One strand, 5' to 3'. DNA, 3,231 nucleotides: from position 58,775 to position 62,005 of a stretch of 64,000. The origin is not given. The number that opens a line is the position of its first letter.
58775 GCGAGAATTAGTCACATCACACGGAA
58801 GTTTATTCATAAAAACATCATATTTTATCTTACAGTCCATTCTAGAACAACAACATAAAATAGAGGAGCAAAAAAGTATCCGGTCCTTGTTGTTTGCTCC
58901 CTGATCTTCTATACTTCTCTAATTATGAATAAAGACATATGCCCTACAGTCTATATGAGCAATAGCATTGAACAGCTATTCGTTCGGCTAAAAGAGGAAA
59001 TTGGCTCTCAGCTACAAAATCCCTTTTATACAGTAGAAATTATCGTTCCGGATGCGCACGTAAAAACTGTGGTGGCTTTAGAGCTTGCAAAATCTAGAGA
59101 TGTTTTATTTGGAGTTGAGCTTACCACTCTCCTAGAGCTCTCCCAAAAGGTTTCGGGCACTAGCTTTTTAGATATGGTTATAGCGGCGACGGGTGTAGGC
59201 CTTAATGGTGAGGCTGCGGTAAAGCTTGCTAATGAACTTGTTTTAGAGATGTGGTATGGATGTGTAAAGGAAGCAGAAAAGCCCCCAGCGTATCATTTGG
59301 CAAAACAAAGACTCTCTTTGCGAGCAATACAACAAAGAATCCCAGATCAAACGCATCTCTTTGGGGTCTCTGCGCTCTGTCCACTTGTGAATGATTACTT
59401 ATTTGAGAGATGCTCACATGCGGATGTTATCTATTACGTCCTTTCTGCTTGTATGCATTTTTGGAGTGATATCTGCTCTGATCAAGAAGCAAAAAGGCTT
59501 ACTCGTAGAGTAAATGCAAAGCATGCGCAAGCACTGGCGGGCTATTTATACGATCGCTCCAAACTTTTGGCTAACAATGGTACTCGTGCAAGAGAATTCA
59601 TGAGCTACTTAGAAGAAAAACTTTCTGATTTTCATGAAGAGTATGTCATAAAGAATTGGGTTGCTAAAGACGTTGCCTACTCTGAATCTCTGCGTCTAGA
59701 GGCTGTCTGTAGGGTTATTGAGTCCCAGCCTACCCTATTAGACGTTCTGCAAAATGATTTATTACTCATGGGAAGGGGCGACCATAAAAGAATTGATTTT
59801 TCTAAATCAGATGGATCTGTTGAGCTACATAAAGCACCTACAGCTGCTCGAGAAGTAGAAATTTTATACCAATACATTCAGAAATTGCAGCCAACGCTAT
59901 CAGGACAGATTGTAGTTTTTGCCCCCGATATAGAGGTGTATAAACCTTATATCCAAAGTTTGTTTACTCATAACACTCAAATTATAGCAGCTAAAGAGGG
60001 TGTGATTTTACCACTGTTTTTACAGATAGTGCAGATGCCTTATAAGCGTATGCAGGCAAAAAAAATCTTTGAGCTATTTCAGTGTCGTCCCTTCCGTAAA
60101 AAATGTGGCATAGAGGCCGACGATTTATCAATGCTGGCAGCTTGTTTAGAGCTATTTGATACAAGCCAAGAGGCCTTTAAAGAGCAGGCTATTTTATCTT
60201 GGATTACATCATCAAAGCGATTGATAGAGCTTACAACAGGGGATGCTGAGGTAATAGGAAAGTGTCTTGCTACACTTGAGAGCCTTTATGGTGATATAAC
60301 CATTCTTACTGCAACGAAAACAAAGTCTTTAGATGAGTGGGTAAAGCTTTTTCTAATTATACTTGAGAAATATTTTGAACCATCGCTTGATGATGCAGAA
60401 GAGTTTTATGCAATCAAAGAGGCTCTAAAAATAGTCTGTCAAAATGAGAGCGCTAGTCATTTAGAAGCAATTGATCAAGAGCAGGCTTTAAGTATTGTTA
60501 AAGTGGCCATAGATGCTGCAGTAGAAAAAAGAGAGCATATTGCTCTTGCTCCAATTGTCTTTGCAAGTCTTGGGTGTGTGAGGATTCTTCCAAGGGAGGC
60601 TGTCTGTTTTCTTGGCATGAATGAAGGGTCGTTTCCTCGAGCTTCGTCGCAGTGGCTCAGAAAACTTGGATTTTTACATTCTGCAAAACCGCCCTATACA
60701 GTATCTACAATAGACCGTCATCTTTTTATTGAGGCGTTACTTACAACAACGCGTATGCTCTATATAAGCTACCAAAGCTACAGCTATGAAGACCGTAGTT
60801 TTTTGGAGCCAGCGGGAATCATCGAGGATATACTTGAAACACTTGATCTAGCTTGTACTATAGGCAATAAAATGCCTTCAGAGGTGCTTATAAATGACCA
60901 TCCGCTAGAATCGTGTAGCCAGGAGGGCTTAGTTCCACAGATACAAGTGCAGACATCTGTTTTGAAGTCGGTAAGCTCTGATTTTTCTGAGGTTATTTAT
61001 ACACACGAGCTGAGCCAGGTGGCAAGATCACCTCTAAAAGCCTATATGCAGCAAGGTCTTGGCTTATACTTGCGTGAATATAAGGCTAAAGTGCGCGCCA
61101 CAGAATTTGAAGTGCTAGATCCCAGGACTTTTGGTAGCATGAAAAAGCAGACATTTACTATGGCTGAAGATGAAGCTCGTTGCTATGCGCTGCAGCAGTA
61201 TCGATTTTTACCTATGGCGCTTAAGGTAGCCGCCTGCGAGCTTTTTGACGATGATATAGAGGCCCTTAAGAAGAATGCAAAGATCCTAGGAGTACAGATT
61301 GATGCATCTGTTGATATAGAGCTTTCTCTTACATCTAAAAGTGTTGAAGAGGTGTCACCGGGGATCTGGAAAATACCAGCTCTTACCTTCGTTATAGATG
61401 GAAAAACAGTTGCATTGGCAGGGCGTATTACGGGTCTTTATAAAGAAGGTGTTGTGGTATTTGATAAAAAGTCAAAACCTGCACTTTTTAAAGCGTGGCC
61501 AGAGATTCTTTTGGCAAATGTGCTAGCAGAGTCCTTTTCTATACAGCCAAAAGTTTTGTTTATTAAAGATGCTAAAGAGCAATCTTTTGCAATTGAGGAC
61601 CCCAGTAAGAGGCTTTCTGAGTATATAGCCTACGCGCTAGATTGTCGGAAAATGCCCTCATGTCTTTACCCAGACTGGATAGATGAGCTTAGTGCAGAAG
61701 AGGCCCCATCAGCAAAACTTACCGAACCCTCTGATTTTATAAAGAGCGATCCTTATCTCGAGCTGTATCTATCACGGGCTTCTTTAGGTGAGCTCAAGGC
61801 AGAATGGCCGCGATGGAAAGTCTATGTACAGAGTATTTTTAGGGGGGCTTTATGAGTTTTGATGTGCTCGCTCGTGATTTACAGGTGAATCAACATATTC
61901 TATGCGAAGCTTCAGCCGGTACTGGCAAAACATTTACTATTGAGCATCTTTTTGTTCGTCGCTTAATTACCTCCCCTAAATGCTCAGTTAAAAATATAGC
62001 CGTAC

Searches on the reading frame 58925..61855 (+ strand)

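Call 92: search_protein_families(library=pfam, proteins=[window:58925-61855:+], max_evalue=0.001)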
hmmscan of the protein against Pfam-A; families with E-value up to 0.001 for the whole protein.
window:58925-61855:+ (976 aa): 2 families
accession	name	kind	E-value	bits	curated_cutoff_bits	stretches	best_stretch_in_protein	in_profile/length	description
PF04257.20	Exonuc_V_gamma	-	1.7e-23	83.7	25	2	128-280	191-312/314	Exodeoxyribonuclease V, gamma subunit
PF17946.7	RecC_C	-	4.6e-06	27.1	22.6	1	691-916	4-191/202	RecC C-terminal domain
